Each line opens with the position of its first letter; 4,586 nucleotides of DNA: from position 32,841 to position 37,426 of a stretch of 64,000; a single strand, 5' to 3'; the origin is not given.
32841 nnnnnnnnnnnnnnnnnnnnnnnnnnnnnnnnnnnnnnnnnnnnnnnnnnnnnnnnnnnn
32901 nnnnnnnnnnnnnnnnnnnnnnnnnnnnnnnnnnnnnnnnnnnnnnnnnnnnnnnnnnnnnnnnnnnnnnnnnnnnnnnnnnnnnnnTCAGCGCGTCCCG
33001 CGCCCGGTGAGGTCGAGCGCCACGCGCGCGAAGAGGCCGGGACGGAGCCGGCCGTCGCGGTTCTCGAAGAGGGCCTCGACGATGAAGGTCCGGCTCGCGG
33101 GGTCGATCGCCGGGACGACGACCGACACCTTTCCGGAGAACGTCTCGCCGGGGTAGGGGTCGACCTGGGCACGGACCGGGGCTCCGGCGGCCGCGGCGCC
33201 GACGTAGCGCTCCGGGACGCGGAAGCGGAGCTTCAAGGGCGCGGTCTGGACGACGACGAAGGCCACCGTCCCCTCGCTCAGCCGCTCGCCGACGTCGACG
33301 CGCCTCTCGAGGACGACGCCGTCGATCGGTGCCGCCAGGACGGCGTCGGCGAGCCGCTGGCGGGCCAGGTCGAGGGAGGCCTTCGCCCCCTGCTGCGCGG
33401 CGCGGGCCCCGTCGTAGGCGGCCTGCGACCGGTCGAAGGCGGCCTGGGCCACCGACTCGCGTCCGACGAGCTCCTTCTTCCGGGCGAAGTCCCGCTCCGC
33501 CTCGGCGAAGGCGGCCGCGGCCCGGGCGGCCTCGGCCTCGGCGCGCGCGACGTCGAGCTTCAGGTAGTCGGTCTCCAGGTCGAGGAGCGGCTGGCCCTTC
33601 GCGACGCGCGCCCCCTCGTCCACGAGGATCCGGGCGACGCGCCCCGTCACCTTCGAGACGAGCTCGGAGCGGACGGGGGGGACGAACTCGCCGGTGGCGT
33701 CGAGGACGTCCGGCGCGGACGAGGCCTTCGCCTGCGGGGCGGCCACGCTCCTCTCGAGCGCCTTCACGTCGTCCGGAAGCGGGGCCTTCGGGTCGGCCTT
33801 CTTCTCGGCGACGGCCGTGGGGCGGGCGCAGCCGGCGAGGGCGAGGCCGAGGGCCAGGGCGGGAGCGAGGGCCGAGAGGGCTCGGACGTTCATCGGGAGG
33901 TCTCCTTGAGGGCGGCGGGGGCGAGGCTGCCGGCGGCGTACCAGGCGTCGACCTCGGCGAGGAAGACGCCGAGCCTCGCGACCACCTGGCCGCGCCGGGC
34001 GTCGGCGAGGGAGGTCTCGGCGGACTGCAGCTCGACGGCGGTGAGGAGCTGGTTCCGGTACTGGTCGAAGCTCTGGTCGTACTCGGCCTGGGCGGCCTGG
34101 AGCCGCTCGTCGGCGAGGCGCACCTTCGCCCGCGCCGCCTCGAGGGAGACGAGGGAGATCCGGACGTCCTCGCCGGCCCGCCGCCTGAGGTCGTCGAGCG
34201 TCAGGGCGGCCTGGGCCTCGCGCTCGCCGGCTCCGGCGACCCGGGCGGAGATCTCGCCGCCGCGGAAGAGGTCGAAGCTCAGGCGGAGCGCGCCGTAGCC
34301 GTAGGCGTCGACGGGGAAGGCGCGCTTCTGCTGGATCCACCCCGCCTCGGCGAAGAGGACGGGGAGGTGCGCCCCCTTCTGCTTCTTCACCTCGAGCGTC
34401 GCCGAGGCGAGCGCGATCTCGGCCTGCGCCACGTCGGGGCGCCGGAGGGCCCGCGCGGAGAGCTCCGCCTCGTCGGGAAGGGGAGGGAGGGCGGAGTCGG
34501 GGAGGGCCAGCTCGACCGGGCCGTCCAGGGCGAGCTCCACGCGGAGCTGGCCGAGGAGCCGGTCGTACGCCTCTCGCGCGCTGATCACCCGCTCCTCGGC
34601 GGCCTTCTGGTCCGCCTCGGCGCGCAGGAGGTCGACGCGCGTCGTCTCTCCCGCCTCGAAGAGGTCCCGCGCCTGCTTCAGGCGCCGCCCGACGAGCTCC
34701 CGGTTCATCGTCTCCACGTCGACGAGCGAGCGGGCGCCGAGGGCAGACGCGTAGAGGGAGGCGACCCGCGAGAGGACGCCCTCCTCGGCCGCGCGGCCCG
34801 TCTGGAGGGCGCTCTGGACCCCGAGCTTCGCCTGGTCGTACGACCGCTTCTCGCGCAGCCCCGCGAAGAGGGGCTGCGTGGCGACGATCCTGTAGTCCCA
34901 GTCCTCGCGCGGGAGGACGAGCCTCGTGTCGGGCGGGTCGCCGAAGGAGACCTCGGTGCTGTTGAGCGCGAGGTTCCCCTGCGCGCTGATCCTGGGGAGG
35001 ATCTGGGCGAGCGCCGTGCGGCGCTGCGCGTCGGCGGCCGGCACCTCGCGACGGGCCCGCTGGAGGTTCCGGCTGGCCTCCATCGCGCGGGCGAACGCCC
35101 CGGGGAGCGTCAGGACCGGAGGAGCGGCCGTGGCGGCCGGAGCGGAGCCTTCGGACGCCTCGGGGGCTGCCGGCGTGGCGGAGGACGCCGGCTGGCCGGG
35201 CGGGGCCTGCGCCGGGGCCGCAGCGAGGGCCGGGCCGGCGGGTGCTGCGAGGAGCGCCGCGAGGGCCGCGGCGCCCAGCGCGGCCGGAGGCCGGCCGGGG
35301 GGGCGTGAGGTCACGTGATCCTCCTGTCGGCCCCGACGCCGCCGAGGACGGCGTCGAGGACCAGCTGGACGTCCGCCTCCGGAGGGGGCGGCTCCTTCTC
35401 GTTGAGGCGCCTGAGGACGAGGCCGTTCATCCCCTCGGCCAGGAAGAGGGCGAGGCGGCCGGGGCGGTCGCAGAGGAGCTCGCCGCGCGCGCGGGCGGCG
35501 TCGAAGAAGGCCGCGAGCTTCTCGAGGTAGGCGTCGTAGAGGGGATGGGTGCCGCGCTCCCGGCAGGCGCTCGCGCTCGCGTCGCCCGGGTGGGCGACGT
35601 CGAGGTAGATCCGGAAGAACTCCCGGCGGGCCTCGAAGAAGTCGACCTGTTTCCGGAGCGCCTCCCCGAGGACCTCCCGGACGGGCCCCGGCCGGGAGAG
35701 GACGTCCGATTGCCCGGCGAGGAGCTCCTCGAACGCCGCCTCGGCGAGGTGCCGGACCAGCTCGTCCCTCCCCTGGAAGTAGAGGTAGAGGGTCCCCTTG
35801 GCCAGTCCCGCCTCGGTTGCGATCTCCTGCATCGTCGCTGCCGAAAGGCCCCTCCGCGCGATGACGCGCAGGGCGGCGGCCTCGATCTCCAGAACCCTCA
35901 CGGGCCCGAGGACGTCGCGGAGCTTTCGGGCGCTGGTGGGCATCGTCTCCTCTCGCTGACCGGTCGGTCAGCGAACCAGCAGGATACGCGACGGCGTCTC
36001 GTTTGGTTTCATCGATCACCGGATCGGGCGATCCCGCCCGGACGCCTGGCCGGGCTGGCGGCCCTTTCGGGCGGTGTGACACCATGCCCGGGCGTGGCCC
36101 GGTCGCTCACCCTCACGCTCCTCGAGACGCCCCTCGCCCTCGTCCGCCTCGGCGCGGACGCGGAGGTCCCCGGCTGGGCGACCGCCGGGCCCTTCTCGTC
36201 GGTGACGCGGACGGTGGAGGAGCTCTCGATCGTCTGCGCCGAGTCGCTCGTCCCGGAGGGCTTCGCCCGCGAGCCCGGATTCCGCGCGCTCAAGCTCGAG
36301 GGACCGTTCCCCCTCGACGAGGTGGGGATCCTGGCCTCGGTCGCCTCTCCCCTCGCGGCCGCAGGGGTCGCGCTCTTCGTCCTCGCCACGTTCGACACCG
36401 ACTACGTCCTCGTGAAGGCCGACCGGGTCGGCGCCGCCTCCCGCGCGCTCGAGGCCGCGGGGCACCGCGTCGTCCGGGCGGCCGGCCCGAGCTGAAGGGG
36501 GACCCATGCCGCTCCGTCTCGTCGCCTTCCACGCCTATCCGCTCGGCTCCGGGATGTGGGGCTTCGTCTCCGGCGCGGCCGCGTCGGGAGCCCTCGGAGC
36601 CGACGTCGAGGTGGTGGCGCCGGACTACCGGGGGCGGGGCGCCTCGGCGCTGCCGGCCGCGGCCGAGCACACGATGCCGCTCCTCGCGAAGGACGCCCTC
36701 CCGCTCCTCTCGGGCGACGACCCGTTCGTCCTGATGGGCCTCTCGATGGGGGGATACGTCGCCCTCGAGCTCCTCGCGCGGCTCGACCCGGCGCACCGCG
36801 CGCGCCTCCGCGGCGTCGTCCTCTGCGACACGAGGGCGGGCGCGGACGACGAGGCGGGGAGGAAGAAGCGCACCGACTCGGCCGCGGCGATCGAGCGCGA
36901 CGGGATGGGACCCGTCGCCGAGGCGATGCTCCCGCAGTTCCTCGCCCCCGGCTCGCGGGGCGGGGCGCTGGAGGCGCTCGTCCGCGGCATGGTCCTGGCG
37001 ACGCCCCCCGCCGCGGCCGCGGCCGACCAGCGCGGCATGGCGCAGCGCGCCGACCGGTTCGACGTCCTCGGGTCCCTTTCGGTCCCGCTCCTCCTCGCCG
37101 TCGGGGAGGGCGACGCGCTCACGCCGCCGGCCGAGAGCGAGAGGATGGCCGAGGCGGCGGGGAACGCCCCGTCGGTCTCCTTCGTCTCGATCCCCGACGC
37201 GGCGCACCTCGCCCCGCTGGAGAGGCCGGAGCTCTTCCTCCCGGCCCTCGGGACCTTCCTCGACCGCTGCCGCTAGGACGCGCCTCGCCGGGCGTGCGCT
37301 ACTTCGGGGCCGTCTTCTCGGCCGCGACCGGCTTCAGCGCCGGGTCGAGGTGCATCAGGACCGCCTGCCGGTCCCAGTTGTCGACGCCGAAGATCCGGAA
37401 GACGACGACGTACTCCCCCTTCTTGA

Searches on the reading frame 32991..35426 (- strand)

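Call 31: search_protein_families(library=pfam, proteins=[window:32991-35426:-], max_evalue=0.00001)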
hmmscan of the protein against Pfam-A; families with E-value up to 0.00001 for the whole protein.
window:32991-35426:- (812 aa): 2 families
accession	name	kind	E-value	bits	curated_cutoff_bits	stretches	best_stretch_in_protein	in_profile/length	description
PF16576.10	HlyD_D23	-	1.6e-26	93.3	30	1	589-800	22-214/214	Barrel-sandwich domain of CusB or HlyD membrane-fusion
PF13437.12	HlyD_3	-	7.1e-18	65.7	22.2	1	697-797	2-106/106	HlyD family secretion protein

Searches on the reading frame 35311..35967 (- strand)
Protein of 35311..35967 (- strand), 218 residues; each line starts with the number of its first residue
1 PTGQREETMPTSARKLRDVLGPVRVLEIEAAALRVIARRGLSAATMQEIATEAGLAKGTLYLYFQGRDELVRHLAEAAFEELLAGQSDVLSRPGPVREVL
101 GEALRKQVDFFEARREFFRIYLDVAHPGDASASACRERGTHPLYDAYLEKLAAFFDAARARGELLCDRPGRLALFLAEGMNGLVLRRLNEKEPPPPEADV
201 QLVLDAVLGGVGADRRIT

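Call 31: search_protein_families(library=pfam, proteins=[window:35311-35967:-], max_evalue=0.00001)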
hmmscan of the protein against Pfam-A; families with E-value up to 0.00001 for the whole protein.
window:35311-35967:- (218 aa): 1 family
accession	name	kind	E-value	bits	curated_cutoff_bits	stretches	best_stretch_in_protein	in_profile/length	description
PF00440.29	TetR_N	-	5.1e-15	55.4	24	1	30-73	3-46/47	Bacterial regulatory proteins, tetR family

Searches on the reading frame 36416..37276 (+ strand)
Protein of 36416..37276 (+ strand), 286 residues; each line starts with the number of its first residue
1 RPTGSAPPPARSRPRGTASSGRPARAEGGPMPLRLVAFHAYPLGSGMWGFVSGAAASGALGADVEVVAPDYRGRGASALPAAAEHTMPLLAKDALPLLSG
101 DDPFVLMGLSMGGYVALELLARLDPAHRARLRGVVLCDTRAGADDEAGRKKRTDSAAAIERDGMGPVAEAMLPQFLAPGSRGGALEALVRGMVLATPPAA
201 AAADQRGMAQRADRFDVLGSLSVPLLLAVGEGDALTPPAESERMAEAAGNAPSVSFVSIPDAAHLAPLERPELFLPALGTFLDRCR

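Call 31: search_protein_families(library=pfam, proteins=[window:36416-37276:+], max_evalue=0.00001)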
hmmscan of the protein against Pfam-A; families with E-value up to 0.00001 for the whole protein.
window:36416-37276:+ (286 aa): 4 families
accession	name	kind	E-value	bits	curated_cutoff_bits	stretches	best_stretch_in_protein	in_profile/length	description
PF12697.13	Abhydrolase_6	-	5.9e-16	60.2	26.3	1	36-275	2-215/217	Alpha/beta hydrolase family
PF00561.26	Abhydrolase_1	-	8.4e-13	49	25.8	1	35-271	3-245/245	alpha/beta hydrolase fold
PF12146.15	Hydrolase_4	-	1.1e-10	41.7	27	0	62-137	30-107/239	Serine aminopeptidase, S33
PF00975.26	Thioesterase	-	5.7e-08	33.7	26.4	1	59-171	22-121/226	Thioesterase domain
